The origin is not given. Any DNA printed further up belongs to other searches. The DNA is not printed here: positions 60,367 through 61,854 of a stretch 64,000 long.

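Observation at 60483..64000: Sugar-acid-type catabolic operon inserted next to metA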

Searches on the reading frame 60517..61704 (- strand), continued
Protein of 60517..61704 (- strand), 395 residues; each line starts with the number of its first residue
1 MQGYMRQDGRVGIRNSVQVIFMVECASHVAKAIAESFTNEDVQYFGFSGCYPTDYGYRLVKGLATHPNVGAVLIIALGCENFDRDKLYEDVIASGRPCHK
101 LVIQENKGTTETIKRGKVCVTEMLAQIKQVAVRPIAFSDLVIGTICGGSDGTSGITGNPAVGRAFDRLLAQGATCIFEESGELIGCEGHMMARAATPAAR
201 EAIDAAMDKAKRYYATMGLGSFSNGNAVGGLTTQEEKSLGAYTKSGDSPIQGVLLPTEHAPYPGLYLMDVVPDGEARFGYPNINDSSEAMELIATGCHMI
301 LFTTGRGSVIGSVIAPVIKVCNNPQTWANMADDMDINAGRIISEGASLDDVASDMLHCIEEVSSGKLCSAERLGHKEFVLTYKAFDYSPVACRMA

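Call 44: find_encoding_contigs(protein=P0033, flank=8000, max_places=1)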
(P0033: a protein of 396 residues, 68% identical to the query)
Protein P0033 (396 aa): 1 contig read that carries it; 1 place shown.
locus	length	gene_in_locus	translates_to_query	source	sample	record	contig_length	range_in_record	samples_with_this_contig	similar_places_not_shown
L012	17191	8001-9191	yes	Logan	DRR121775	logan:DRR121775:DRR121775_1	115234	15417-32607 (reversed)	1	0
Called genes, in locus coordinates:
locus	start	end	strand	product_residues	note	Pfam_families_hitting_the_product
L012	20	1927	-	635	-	PF06506:PrpR_N, PF00158:Sigma54_activat, PF01078:Mg_chelatase (faint), PF14532:Sigma54_activ_2, PF07728:AAA_5 (weak), PF25601:AAA_lid_14, PF02954:HTH_8 (weak)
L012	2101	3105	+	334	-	PF03480:DctP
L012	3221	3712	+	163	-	PF04290:DctQ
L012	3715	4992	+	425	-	PF06808:DctM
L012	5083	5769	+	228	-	PF03737:RraA-like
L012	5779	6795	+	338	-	PF08240:ADH_N, PF16912:Glu_dehyd_C, PF00107:ADH_zinc_N, PF13602:ADH_zinc_N_2 (weak)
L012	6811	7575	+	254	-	PF23441:SDR, PF00106:adh_short, PF08659:KR, PF13561:adh_short_C2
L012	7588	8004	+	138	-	PF08666:SAF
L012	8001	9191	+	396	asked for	PF04295:GD_AH_second, PF20629:GD_AH_C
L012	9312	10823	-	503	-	PF08666:SAF, PF04295:GD_AH_second, PF20629:GD_AH_C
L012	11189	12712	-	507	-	PF01232:Mannitol_dh, PF08125:Mannitol_dh_C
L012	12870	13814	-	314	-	PF00294:PfkB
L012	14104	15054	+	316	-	PF00126:HTH_1, PF03466:LysR_substrate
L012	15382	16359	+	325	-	PF14226:DIOX_N, PF03171:2OG-FeII_Oxy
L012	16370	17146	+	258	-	PF00561:Abhydrolase_1, PF12146:Hydrolase_4, PF12697:Abhydrolase_6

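Call 45: find_encoding_contigs(protein=P0047, flank=8000, max_places=1)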
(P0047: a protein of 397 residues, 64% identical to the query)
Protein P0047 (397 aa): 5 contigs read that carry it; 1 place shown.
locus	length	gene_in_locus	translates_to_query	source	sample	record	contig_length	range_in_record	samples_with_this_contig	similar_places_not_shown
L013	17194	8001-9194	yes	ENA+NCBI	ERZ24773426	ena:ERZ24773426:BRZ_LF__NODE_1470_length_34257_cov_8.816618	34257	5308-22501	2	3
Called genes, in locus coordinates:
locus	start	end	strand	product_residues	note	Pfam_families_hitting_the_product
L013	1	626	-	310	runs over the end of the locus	PF01063:Aminotran_4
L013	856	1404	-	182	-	PF15919:HicB_lk_antitox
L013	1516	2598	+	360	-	PF01553:Acyltransferase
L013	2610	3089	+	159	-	-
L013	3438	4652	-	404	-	PF00270:DEAD (weak), PF04851:ResIII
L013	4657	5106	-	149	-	-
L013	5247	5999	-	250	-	PF00392:GntR, PF07840:FadR_C, PF07729:FCD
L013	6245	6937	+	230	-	PF03737:RraA-like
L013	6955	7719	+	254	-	PF23441:SDR, PF00106:adh_short, PF08659:KR, PF13561:adh_short_C2, PF08643:DUF1776 (weak)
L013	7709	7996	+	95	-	PF08666:SAF (faint)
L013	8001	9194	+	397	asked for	PF04295:GD_AH_second, PF20629:GD_AH_C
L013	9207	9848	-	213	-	PF00085:Thioredoxin (weak), PF13462:Thioredoxin_4, PF01323:DSBA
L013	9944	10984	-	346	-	PF00494:SQS_PSY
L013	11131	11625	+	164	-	PF03061:4HBT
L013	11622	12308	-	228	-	PF00440:TetR_N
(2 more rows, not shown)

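Call 51: search_solved_structures(query=L010:10437-11687:+, max_evalue=0.001)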
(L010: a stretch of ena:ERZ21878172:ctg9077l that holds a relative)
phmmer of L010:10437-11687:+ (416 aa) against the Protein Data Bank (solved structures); distinct sequences matched with E-value up to 0.001: 4.
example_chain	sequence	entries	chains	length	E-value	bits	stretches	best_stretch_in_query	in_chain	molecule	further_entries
2qee_A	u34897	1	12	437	4.9e-155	519.5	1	11-416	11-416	BH0493 protein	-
2pnk_A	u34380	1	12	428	4.9e-155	519.5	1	11-416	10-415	BH0493 protein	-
2q08_A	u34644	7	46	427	5e-155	519.4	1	11-416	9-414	BH0493 protein | Uronate isomerase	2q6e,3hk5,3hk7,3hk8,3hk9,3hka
4i6v_A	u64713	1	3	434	1.3e-08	37.1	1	238-383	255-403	Amidohydrolase 2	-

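Call 61: find_encoding_contigs(protein=P0003, flank=8000, max_places=3)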
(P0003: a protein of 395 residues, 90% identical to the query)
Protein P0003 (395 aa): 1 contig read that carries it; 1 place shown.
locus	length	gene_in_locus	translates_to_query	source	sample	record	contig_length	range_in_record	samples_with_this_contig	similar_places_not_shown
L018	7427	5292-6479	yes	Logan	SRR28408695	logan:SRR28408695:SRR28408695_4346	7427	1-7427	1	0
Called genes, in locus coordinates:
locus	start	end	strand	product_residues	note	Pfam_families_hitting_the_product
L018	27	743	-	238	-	PF00392:GntR, PF07729:FCD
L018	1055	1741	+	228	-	PF03737:RraA-like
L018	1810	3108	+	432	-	PF07690:MFS_1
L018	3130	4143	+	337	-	PF08240:ADH_N, PF16912:Glu_dehyd_C, PF01262:AlaDh_PNT_C (weak), PF00107:ADH_zinc_N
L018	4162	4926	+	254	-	PF23441:SDR (weak), PF00106:adh_short, PF08659:KR, PF13561:adh_short_C2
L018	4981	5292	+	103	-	-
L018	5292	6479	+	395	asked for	PF04295:GD_AH_second, PF20629:GD_AH_C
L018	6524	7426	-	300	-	?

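Call 62: find_encoding_contigs(protein=P0001, flank=8000, max_places=2)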
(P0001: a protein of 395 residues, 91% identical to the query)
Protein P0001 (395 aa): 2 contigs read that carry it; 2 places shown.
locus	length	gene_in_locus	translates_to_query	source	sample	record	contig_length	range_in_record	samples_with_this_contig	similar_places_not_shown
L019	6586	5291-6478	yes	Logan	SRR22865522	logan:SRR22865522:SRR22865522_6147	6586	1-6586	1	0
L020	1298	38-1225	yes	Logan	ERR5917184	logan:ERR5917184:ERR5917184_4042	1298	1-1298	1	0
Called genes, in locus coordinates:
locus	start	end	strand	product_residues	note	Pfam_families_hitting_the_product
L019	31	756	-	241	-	PF00392:GntR, PF07729:FCD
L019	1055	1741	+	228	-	PF03737:RraA-like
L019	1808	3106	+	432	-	PF07690:MFS_1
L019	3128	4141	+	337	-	PF08240:ADH_N, PF16912:Glu_dehyd_C, PF01262:AlaDh_PNT_C (weak), PF00107:ADH_zinc_N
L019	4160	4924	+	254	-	PF23441:SDR, PF00106:adh_short, PF08659:KR, PF13561:adh_short_C2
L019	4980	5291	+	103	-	PF08666:SAF (weak)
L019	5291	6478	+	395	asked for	PF04295:GD_AH_second, PF20629:GD_AH_C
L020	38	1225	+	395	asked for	PF04295:GD_AH_second, PF20629:GD_AH_C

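Call 80: profile_search(protein=window:60517-61704:-)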
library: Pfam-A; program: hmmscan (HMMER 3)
A. the first sequence (395 residues): domains with independent E <= 10: 2; with E <= 0.001: 2
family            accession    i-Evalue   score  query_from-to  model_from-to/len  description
GD_AH_C           PF20629.2     3.8e-78   262.6     138-383         2-239/242  D-galactarate/Altronate dehydratase, C-terminal
GD_AH_second      PF04295.18    2.8e-28    99.1       3-127         1-135/136  D-galactarate dehydratase/Altronate hydrolase, second domain
